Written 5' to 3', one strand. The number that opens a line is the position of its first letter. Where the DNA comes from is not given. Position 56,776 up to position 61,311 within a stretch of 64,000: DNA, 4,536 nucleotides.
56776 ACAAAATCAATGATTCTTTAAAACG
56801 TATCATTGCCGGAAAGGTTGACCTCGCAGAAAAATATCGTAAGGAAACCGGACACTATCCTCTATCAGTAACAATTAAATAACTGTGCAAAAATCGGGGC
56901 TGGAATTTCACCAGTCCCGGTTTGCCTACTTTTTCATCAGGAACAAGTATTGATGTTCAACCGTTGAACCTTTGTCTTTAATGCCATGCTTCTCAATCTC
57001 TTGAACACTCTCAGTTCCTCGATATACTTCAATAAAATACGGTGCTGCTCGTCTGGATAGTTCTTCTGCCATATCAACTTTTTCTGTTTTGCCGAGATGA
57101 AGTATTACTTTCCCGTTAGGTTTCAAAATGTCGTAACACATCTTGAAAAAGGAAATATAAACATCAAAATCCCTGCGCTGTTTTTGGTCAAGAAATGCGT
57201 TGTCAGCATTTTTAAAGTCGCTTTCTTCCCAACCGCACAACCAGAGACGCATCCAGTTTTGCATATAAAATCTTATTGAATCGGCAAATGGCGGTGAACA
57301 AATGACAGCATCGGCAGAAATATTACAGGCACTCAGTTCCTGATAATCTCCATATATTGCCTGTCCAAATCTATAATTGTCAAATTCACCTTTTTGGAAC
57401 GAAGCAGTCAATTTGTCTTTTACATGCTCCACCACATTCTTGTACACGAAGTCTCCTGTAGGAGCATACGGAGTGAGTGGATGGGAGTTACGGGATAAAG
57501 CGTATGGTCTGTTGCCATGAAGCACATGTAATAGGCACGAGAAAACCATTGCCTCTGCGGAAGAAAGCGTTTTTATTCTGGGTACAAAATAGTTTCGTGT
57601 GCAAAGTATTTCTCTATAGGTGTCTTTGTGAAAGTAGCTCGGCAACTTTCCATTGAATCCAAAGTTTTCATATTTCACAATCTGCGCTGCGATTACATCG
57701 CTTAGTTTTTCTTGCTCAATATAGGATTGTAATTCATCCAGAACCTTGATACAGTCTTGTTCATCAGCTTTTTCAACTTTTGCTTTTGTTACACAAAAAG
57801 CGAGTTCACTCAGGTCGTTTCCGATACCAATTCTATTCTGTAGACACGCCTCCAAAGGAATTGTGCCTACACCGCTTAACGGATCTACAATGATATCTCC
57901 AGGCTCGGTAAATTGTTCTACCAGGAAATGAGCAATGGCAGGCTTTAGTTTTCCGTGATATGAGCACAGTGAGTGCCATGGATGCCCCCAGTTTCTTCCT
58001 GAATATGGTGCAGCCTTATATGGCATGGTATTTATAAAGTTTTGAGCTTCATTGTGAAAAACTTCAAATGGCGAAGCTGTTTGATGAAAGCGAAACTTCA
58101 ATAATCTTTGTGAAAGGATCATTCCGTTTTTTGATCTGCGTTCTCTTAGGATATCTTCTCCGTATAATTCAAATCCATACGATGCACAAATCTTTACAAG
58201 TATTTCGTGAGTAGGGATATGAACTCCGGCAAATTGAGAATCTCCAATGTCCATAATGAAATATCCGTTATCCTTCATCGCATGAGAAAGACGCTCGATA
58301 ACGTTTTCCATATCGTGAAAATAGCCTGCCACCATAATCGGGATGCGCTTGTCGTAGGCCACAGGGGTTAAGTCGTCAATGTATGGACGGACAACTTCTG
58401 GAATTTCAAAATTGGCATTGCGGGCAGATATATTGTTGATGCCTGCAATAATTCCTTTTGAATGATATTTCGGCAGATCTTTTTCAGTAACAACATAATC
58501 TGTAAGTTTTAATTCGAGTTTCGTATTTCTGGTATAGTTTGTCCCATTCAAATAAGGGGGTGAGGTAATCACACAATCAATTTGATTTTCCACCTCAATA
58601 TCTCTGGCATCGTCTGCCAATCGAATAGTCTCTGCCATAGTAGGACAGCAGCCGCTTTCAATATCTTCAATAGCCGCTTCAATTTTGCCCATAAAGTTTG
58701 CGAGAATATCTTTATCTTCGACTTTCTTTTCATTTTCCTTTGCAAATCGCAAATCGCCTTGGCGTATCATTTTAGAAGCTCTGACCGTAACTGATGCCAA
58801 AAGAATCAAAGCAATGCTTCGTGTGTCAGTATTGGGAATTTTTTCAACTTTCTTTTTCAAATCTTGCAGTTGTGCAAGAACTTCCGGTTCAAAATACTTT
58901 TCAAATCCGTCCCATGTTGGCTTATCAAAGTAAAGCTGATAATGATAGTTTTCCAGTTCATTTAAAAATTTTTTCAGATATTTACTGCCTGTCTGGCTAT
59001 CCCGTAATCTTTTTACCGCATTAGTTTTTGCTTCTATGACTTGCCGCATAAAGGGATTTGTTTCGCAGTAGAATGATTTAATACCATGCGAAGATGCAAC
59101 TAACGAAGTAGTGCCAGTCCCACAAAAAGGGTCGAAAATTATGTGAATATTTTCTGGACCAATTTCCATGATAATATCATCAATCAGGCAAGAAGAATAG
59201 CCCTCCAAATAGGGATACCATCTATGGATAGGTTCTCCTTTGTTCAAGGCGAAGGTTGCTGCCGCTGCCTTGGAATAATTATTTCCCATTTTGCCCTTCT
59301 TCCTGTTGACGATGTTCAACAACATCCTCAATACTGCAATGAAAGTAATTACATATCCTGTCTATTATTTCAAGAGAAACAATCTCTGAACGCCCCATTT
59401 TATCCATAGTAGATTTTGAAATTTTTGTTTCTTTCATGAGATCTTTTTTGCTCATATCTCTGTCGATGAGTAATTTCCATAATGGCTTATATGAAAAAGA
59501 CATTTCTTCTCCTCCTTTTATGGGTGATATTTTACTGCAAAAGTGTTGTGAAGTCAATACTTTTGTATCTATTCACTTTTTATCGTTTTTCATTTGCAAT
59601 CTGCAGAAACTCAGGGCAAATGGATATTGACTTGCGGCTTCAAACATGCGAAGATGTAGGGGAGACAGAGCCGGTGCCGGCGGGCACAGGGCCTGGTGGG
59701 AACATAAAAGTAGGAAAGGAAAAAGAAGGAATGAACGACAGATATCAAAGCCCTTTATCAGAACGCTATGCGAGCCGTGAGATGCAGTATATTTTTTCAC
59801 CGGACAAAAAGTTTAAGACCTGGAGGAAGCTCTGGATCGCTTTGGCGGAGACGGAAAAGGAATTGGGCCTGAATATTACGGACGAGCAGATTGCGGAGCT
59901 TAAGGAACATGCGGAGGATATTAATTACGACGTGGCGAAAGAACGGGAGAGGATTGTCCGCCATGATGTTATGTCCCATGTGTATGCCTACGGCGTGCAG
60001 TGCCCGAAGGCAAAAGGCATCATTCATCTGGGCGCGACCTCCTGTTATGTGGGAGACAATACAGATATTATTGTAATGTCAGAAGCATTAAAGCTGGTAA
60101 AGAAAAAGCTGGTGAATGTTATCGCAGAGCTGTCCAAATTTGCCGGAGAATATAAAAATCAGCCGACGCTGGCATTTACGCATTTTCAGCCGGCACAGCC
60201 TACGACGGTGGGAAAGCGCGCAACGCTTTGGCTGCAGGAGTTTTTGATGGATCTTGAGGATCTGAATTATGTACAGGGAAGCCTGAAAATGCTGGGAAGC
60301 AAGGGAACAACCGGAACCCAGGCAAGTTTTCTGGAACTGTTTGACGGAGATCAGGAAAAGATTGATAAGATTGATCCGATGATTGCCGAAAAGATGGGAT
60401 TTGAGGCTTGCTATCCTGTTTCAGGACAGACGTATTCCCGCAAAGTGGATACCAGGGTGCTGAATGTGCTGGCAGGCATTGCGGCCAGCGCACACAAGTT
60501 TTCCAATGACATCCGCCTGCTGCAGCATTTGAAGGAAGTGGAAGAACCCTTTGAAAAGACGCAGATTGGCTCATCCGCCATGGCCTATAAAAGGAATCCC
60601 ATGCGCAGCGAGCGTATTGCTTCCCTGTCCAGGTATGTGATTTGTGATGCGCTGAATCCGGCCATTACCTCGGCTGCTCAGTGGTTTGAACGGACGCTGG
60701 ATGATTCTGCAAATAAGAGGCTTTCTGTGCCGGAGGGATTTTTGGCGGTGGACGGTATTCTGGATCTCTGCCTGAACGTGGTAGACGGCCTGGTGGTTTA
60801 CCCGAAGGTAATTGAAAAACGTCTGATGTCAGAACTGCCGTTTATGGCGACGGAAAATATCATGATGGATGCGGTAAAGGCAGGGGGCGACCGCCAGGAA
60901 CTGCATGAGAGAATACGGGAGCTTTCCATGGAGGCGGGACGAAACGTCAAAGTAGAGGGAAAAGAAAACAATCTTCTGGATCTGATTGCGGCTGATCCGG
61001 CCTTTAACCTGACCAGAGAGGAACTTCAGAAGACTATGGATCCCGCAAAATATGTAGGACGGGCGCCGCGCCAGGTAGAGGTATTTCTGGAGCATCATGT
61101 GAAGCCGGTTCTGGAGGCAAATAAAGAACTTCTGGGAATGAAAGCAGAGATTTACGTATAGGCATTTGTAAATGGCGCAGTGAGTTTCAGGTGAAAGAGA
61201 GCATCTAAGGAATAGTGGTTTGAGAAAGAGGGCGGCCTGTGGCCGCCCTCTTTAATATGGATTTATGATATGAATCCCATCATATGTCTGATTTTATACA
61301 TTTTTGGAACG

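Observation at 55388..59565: Low-GC restriction-modification-like island inserted between purF and purB (HNH nuclease, fused double methyltransferase, HTH regulator)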

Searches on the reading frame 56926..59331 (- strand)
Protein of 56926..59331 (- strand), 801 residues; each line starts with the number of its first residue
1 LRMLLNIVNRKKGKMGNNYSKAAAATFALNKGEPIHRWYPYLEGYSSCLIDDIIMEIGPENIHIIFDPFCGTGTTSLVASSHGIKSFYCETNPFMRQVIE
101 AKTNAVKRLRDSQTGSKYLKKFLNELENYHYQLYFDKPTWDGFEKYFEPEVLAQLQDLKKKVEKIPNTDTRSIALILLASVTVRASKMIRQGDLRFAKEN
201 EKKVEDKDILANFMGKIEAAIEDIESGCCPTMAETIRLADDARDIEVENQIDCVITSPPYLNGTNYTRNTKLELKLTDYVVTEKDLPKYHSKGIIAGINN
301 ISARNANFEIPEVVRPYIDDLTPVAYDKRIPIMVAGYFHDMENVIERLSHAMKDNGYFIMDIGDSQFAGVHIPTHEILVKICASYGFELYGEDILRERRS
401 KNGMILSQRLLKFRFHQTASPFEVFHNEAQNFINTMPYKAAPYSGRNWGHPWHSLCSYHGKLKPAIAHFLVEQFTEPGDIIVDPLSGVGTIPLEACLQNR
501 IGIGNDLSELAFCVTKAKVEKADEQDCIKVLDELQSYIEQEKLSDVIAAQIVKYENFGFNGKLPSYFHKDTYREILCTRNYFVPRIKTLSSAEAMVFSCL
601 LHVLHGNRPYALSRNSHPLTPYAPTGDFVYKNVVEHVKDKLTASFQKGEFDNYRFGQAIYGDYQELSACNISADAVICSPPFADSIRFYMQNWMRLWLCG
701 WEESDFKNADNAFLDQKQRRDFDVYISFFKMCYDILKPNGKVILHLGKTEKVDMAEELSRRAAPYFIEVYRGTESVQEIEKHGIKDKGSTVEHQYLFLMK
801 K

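Call 3: search_protein_families(library=pfam, proteins=[window:56926-59331:-], max_evalue=0.1)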
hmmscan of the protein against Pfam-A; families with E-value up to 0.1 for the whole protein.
window:56926-59331:- (801 aa): 5 families
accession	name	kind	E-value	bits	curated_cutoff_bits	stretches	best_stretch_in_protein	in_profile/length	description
PF01555.25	N6_N4_Mtase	-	5.7e-19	69.4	26.7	2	251-509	1-213/221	DNA methylase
PF01170.24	UPF0020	-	2.5e-15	57.1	22.3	2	456-524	6-76/197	RMKL-like, methyltransferase domain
PF07669.17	Eco57I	-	7.6e-06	26.6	25.3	0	670-743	72-131/171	Eco57I restriction-modification methylase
PF02086.21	MethyltransfD12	-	0.00054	20.2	22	1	54-159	12-96/253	D12 class N6 adenine-specific DNA methyltransferase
PF09445.16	Methyltransf_15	-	0.0029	17.7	22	0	246-279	66-101/165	RNA cap guanine-N2 methyltransferase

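Call 4: search_protein_families(library=padloc, proteins=[window:56926-59331:-], max_evalue=0.1)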
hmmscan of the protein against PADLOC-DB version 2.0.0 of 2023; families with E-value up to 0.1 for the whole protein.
window:56926-59331:- (801 aa): 53 families (the best 25 are shown)
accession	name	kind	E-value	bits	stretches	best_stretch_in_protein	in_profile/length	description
PDLC03389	MTase_II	-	1.2e-68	229.9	1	24-414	45-443/445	Type II methyltransferase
PDLC03224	MTase_II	-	6.5e-46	155.2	1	26-399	58-456/481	Type II methyltransferase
PDLC03322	MTase_II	-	1.2e-37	127.9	2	56-389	60-402/446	Type II methyltransferase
PDLC03239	MTase_II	-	2.4e-33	113.5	3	36-276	66-310/442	Type II methyltransferase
PDLC03380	MTase_II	-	6.7e-27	92.7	2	453-523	32-102/393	Type II methyltransferase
PDLC03325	MTase_II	-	9.5e-24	81.9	3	450-534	65-148/426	Type II methyltransferase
PDLC03306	MTase_II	-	9.5e-23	78.8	1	23-401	18-403/422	Type II methyltransferase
PDLC03353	MTase_II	-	1.2e-22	78.7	2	248-524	25-255/260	Type II methyltransferase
PDLC03362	MTase_II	-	1e-21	75.3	2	63-389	71-402/438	Type II methyltransferase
PDLC03364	MTase_II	-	4e-18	63.5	2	34-275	31-264/380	Type II methyltransferase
PDLC03387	MTase_II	-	2.3e-17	61.1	3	464-510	220-266/289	Type II methyltransferase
PDLC03369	MTase_II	-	1e-16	58.8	3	243-390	344-497/532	Type II methyltransferase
PDLC04134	mad2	-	6.5e-15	52.9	3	672-769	357-420/492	mads_2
PDLC03249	MTase_II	-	6.6e-14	49.6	2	453-537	105-198/541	Type II methyltransferase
PDLC03377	MTase_II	-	3.3e-13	47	2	453-520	96-164/504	Type II methyltransferase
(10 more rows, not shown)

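Call 5: search_protein_families(library=ncbifam, proteins=[window:56926-59331:-], max_evalue=0.1)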
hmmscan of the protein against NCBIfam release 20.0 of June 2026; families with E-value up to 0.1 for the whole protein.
window:56926-59331:- (801 aa): 10 families
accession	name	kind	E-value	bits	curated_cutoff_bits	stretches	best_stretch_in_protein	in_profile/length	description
TIGR01177.1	TIGR01177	hypoth_equivalog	1e-09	38.2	316.55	1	460-509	164-214/330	TIGR01177 family methyltransferase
NF050803.1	DnaMtaseCcrMCaul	equivalog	2.6e-06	26.6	830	1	60-116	204-260/350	adenine-specific DNA-methyltransferase CcrM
NF010253.0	PRK13699.1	subfamily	2e-05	24.4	244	1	461-509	146-195/226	DNA methyltransferase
NF040850.1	Trm14_Thcoccales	equivalog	5.2e-05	22.3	480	1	451-500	192-240/365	tRNA (guanine(6)-N2)-methyltransferase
NF040721.1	Trm14_Arch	equivalog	8.7e-05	21.8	280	1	460-505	173-220/370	tRNA (guanine(6)-N2)-methyltransferase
NF008572.0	PRK11524.1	equivalog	0.00052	19.2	292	0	49-92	203-245/294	adenine-specific DNA-methyltransferase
TIGR00536.1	hemK_fam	subfamily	0.021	13.9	115.5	0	340-369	222-251/286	HemK family protein methyltransferase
NF040660.1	mycolic_MTase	equivalog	0.022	14.3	390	0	696-752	114-170/283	cyclopropane mycolic acid synthase family methyltransferase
TIGR03534.1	RF_mod_PrmC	equivalog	0.028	13.9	199.1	0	239-265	145-171/253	peptide chain release factor N(5)-glutamine methyltransferase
NF043040.1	corrin_prot_MT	hypoth_equivalog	0.058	12.8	180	0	69-107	49-87/216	corrinoid protein-associated methyltransferase CpaM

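Call 7: search_solved_structures(query=window:56926-59331:-, max_evalue=0.001)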
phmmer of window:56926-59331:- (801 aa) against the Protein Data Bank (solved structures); distinct sequences matched with E-value up to 0.001: 0.

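Call 8: search_protein_families(library=phrogs, proteins=[window:56926-59331:-], max_evalue=0.1)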
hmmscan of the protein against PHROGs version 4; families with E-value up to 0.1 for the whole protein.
window:56926-59331:- (801 aa): 10 families
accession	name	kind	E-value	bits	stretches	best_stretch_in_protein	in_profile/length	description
phrog_18146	-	other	2.1e-51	176.2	2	35-389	43-412/452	DNA methyltransferase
phrog_67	-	other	1.6e-18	68.2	3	248-526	140-350/743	DNA methyltransferase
phrog_12517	-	unknown function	8.7e-12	45.8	1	463-526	91-154/316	-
phrog_10183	-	other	1e-11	44.9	2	218-267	492-535/889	DNA methyltransferase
phrog_498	-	other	4.9e-08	32.9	1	49-277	367-500/633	DNA methyltransferase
phrog_3008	-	other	1.8e-07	31.7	1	457-529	148-221/244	DNA methyltransferase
phrog_16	-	DNA, RNA and nucleotide metabolism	2.8e-05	23.5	1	470-539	860-929/986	DNA helicase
phrog_18293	-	other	0.0008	20.4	1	463-525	50-113/119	methyltransferase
phrog_23148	-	unknown function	0.095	13.7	0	50-80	94-123/165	-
phrog_14254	-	unknown function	0.096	12.8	0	671-699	81-110/302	-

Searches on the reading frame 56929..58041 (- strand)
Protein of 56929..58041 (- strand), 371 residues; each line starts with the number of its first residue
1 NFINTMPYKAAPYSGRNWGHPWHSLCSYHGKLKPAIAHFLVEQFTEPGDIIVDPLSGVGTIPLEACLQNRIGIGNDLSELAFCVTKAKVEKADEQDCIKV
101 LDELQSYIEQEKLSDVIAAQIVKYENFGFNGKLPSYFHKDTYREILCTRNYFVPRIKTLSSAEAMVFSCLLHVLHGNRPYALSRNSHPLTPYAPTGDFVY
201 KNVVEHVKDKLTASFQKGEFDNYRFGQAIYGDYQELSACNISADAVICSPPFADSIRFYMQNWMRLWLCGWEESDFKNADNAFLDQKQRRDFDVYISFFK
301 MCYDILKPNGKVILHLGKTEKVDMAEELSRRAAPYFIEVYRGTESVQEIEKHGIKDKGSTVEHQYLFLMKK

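Call 97: search_solved_structures(query=A8, max_evalue=0.01)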
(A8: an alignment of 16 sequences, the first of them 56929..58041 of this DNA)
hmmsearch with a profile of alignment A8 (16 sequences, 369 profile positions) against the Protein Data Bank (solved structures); distinct sequences matched with E-value up to 0.01: 11.
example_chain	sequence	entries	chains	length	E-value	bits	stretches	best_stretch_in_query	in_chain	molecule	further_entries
3tlj_A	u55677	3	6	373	4e-05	25.9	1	30-159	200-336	tRNA (guanine N2-)-methyltransferase Trm14 | Crystal structure of Trm14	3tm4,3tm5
8s9n_A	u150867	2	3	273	4.2e-05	25.8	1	36-82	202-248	DNA cytosine-N4 methyltransferase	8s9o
2zie_A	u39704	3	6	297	0.00018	23.7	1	36-88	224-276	Putative modification methylase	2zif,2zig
1boo_A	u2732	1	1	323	0.00029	23.1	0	36-88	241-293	PROTEIN (N-4 CYTOSINE-SPECIFIC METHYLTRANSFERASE PVU II)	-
5hek_A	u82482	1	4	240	0.00064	21.9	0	37-86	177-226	Adenine specific DNA methyltransferase (DpnA)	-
8s9m_A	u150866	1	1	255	0.00064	21.9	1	36-82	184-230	DNA cytosine-N4 methyltransferase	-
5hfj_A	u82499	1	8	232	0.00074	21.7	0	37-82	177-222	Adenine specific DNA methyltransferase (DpnA)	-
6zxw_G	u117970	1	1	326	0.0024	20.1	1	32-77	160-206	tRNA (Guanine(10)-N2)-dimethyltransferase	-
6zxv_A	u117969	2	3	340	0.0026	19.9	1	32-77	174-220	tRNA (Guanine(10)-N2)-dimethyltransferase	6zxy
3eey_A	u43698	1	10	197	0.0046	19.1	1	38-110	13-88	Putative rRNA methylase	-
3tma_A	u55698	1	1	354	0.0056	18.8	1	29-66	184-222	methyltransferase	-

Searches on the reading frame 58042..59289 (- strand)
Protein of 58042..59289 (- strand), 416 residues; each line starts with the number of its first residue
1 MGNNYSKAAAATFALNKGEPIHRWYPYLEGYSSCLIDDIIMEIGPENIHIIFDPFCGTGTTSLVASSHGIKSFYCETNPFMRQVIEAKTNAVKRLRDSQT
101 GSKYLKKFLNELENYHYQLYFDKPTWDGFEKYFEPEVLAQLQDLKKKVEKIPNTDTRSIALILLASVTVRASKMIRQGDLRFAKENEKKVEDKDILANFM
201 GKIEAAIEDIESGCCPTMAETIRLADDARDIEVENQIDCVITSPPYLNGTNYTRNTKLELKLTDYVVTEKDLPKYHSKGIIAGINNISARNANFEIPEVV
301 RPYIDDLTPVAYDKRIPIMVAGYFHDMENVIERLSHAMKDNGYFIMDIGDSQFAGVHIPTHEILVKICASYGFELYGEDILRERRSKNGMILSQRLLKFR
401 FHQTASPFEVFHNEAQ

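Call 96: search_solved_structures(query=A7, max_evalue=0.01)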
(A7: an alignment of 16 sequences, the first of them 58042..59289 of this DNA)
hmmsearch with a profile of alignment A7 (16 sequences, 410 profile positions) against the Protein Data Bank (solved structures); distinct sequences matched with E-value up to 0.01: 8.
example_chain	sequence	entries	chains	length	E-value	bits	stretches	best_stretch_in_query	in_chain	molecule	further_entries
2zie_A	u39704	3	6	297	0.0003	23.2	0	45-84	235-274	Putative modification methylase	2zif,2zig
8s9n_A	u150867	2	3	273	0.00032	23.2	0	39-68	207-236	DNA cytosine-N4 methyltransferase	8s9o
8s9m_A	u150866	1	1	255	0.00045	22.7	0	39-68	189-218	DNA cytosine-N4 methyltransferase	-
5hfj_A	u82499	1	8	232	0.00065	22.2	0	33-69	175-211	Adenine specific DNA methyltransferase (DpnA)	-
5hek_A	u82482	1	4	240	0.0007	22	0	33-69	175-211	Adenine specific DNA methyltransferase (DpnA)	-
8urk_A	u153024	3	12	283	0.0016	20.9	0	47-90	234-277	Methyltransferase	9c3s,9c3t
9c3u_A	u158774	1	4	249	0.0021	20.5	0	47-88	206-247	Methyltransferase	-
1g60_A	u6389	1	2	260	0.0056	19.1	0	33-76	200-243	Adenine-specific Methyltransferase MboIIA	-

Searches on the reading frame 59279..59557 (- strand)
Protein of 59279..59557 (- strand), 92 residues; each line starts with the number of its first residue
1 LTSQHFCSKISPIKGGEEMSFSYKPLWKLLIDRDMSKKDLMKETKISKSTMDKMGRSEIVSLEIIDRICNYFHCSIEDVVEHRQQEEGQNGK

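Call 3: search_protein_families(library=pfam, proteins=[window:59279-59557:-], max_evalue=0.1)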
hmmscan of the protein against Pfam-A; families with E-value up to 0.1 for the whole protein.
window:59279-59557:- (92 aa): 2 families
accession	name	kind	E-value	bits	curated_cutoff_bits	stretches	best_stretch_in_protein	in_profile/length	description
PF13443.12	HTH_26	-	5.1e-18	65.5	22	1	26-83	2-61/63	Cro/C1-type HTH DNA-binding domain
PF01022.26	HTH_5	-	0.04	14.2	22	1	28-50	9-31/47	Bacterial regulatory protein, arsR family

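Call 4: search_protein_families(library=padloc, proteins=[window:59279-59557:-], max_evalue=0.1)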
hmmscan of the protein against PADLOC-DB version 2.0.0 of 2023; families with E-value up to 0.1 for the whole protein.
window:59279-59557:- (92 aa): 2 families
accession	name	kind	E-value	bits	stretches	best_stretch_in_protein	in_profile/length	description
PDLC02926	HTH_VI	-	0.0021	16.3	1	33-77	13-58/92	-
PDLC04775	PDC-M69A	-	0.0046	15.5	1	28-86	14-73/113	-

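Call 5: search_protein_families(library=ncbifam, proteins=[window:59279-59557:-], max_evalue=0.1)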
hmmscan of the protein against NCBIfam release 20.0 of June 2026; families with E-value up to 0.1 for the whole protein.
window:59279-59557:- (92 aa): 5 families
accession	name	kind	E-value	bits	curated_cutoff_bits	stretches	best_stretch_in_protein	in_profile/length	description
NF000090.1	trans_reg_VanU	equivalog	1.6e-18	66.6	150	1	19-82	1-64/75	glycopeptide resistance transcriptional regulator VanU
NF010465.0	PRK13890.1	equivalog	0.0075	16.4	96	1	26-82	10-67/121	conjugal transfer protein TrbA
NF041575.1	antitoxPezA_Strep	equivalog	0.0088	16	290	1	32-82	12-63/158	type II toxin-antitoxin system antitoxin PezA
NF006015.0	PRK08154.1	subfamily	0.016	14.3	204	1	32-86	41-96/314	anaerobic benzoate catabolism transcriptional regulator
TIGR04115.1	rSAM_Cxxx_rpt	equivalog_domain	0.052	13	350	1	17-74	28-79/359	radical SAM peptide maturase, CXXX-repeat target family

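Call 8: search_protein_families(library=phrogs, proteins=[window:59279-59557:-], max_evalue=0.1)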
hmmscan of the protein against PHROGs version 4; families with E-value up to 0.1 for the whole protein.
window:59279-59557:- (92 aa): 3 families
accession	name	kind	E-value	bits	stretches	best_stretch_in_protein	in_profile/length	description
phrog_3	-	transcription regulation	5.6e-07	30.7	1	14-87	81-153/430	transcriptional repressor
phrog_8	-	transcription regulation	0.00013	22.5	1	28-76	83-132/346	transcriptional regulator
phrog_24334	-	unknown function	0.086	13.8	0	33-80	14-63/190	-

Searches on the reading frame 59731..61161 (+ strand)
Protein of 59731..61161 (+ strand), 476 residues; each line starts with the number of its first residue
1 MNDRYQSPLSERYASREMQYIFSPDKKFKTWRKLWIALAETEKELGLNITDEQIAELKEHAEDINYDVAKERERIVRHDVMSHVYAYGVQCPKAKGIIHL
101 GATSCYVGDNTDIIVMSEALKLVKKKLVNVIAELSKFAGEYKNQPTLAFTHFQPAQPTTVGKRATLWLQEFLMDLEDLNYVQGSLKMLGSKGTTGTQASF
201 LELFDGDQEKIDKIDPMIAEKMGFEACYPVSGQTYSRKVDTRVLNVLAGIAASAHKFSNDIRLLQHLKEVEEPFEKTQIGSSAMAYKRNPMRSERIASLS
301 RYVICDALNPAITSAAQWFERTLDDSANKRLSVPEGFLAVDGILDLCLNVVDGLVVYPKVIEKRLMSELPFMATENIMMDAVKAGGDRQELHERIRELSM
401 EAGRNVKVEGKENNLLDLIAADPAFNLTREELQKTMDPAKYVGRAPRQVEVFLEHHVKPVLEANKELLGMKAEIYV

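Call 19: find_encoding_contigs(protein=window:59731-61161:+, flank=8000, max_places=8)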
Protein window:59731-61161:+ (476 aa): no gene with exactly this product is on record in the collection.

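Call 99: search_protein_families(library=ncbifam, proteins=[window:59731-61161:+], max_evalue=1e-20)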
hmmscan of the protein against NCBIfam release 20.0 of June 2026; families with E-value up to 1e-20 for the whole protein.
window:59731-61161:+ (476 aa): 7 families
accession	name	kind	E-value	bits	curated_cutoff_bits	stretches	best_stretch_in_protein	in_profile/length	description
TIGR00928.1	purB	equivalog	5.8e-123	410.9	326.2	1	9-451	1-434/436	adenylosuccinate lyase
NF006500.1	PRK08937.2-4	subfamily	9.9e-41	139.9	626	1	11-453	12-443/448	adenylosuccinate lyase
NF052536.2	CoM_syn_XcbD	exception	7.4e-39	133.7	600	1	12-450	13-440/443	3-sulfopropionylcysteine synthase XcbD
NF006554.0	PRK09053.1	equivalog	1.4e-30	106.6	595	1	11-457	11-449/453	3-carboxy-cis,cis-muconate cycloisomerase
TIGR02426.1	protocat_pcaB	equivalog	5.4e-30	104.5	355.75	1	14-304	7-289/338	3-carboxy-cis,cis-muconate cycloisomerase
NF006764.0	PRK09285.1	equivalog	1.5e-24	86.2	446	1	48-450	73-453/456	adenylosuccinate lyase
NF004631.0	PRK05975.1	equivalog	1.5e-23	83.3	371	1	10-303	12-295/352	3-carboxy-cis,cis-muconate cycloisomerase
